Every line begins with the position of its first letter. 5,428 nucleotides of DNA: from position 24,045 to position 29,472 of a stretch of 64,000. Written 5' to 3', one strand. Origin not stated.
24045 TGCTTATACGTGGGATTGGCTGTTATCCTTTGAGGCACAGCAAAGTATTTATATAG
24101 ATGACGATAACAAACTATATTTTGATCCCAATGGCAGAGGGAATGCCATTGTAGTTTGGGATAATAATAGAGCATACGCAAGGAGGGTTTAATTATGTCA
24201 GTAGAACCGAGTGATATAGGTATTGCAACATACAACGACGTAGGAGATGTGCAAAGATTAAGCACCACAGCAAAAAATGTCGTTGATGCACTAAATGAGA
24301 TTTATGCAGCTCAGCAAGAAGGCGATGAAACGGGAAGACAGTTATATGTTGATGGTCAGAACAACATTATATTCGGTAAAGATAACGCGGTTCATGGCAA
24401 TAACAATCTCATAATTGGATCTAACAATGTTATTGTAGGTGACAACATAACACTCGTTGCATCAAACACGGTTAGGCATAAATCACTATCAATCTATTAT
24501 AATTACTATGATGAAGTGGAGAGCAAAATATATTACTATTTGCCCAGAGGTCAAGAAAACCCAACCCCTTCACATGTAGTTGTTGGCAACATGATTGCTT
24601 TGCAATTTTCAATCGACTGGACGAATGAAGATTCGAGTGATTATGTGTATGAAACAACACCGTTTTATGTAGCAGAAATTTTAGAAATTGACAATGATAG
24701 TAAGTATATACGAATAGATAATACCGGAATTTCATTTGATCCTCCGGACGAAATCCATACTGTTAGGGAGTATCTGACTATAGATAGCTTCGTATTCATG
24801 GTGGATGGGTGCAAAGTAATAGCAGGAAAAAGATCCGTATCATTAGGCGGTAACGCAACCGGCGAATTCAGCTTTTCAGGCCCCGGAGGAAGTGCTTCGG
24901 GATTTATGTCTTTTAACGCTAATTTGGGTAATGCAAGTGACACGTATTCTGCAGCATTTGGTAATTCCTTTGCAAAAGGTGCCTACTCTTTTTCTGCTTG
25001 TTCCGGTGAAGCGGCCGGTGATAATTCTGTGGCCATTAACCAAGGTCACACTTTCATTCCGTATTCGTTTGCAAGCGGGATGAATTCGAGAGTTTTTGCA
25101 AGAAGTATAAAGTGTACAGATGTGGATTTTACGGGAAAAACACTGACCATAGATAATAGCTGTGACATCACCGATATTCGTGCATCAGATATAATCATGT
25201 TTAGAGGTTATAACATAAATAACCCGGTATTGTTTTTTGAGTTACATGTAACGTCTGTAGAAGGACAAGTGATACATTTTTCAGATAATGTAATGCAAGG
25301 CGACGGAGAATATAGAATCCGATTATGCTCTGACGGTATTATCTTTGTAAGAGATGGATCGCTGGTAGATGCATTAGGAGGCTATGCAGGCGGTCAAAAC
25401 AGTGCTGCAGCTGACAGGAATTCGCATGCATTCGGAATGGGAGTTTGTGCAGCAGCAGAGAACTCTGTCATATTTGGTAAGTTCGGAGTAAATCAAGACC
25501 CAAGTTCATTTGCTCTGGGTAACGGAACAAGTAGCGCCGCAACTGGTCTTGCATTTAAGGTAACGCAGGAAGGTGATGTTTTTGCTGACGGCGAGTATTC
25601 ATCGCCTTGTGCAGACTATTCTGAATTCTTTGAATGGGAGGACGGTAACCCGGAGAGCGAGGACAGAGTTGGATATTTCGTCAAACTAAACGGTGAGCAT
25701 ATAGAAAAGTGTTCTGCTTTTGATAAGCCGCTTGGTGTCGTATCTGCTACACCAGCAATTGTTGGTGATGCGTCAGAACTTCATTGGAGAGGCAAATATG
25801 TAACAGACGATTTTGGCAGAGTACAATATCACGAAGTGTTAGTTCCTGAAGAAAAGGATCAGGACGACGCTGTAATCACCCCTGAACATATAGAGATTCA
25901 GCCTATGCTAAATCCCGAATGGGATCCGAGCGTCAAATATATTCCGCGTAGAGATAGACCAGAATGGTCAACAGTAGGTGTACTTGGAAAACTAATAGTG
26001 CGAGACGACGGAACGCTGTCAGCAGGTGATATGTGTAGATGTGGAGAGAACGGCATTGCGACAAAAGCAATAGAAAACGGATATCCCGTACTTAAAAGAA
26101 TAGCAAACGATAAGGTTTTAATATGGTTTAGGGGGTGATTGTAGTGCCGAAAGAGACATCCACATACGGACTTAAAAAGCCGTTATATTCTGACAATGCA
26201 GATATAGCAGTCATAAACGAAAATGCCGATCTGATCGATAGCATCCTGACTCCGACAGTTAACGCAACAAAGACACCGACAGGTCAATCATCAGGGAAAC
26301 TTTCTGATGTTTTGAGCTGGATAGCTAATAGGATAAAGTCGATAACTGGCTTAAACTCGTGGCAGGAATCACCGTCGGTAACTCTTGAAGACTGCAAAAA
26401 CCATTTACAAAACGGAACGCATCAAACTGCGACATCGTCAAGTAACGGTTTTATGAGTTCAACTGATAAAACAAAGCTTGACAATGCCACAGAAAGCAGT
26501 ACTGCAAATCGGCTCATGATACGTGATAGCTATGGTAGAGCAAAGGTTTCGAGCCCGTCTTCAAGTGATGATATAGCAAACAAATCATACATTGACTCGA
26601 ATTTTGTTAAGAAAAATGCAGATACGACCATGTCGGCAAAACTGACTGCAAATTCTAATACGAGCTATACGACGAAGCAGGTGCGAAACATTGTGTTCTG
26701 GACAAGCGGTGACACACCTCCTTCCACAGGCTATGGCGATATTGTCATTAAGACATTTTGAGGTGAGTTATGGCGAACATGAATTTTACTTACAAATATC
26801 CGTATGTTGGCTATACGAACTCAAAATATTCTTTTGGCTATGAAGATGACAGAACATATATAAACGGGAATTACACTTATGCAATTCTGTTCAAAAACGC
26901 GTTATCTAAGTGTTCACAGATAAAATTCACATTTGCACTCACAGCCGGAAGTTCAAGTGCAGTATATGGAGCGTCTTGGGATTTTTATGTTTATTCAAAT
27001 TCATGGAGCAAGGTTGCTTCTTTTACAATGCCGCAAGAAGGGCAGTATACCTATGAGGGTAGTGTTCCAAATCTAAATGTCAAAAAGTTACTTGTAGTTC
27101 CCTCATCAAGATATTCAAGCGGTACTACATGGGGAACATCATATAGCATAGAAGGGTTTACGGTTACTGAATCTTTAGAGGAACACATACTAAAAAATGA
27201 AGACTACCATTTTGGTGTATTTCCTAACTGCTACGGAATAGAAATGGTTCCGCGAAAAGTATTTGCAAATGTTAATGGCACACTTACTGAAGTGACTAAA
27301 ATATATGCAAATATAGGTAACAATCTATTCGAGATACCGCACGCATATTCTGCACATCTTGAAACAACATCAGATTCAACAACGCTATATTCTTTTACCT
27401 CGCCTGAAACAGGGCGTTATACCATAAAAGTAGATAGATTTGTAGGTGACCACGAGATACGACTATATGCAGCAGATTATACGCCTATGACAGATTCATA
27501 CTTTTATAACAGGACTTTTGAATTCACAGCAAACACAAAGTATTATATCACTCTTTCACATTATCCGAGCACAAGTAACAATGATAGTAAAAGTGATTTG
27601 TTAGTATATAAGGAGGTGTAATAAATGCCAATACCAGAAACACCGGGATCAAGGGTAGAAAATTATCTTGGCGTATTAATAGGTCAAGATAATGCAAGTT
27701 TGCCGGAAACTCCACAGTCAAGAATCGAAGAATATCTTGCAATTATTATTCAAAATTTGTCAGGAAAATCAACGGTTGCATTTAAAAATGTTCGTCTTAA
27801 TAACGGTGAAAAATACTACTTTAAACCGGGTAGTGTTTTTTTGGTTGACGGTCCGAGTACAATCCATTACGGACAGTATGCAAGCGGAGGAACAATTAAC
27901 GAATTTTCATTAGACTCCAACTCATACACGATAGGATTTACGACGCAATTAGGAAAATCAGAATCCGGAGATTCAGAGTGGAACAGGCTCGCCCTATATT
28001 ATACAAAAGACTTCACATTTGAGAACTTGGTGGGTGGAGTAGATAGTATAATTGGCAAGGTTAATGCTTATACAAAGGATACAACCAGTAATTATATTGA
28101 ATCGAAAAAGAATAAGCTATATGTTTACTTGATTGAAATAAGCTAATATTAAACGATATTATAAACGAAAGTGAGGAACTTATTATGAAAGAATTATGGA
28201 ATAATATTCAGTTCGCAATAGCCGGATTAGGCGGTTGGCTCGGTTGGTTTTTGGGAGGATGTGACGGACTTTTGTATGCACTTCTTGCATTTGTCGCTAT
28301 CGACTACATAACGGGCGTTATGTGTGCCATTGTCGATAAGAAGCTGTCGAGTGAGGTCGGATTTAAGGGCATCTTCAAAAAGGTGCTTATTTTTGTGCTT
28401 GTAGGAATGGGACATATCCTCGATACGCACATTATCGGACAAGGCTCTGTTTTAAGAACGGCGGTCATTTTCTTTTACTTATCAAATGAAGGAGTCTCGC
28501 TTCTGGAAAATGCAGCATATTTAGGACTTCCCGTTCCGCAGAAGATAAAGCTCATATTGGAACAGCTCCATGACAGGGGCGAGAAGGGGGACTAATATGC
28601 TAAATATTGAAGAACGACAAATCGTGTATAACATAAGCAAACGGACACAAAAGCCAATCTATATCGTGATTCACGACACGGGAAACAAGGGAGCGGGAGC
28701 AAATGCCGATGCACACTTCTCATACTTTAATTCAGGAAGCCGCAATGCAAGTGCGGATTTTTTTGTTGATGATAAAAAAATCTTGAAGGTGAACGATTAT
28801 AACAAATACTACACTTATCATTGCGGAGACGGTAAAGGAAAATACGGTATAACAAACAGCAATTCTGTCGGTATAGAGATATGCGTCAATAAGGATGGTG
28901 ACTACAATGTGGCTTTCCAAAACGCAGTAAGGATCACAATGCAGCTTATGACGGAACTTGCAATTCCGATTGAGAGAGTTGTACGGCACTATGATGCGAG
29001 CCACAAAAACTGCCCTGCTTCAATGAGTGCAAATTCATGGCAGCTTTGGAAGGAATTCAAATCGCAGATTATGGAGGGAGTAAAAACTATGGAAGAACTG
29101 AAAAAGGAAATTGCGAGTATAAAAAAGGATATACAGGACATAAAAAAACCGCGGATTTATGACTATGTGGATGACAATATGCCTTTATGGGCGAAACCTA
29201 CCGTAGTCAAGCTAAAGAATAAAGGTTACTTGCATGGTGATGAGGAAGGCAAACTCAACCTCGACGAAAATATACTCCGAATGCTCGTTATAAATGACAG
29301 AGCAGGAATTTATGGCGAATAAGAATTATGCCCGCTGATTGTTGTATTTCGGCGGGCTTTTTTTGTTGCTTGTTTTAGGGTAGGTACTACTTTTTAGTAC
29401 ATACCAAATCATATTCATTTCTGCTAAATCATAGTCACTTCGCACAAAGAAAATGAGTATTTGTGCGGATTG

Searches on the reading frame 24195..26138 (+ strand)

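Call 79: search_protein_families(library=pfam, proteins=[window:24195-26138:+], max_evalue=0.001)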
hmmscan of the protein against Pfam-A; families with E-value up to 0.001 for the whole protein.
window:24195-26138:+ (647 aa): 2 families
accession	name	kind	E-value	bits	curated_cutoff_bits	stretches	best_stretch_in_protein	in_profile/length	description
PF11962.13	Peptidase_G2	-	3.2e-39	135.1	25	1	457-633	31-208/228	Peptidase_G2, IMC autoproteolytic cleavage domain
PF21300.2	LbR_Ice_bind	-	7.5e-05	23.2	30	1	47-93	11-59/97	Grass antifreeze beta roll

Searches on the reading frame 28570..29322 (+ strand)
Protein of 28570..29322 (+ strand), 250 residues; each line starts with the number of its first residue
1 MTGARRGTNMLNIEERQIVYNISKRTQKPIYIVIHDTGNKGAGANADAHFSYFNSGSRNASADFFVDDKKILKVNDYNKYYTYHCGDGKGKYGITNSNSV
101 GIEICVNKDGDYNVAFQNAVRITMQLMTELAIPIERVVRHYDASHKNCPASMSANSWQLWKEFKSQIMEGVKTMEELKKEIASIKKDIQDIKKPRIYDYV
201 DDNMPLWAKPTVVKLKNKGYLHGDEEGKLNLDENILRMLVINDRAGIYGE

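Call 79: search_protein_families(library=pfam, proteins=[window:28570-29322:+], max_evalue=0.001)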
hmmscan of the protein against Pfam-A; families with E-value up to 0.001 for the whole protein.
window:28570-29322:+ (250 aa): 1 family
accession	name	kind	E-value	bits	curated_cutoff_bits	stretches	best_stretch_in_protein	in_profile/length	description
PF01510.30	Amidase_2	-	2.7e-17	63.7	26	1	27-150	3-130/131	N-acetylmuramoyl-L-alanine amidase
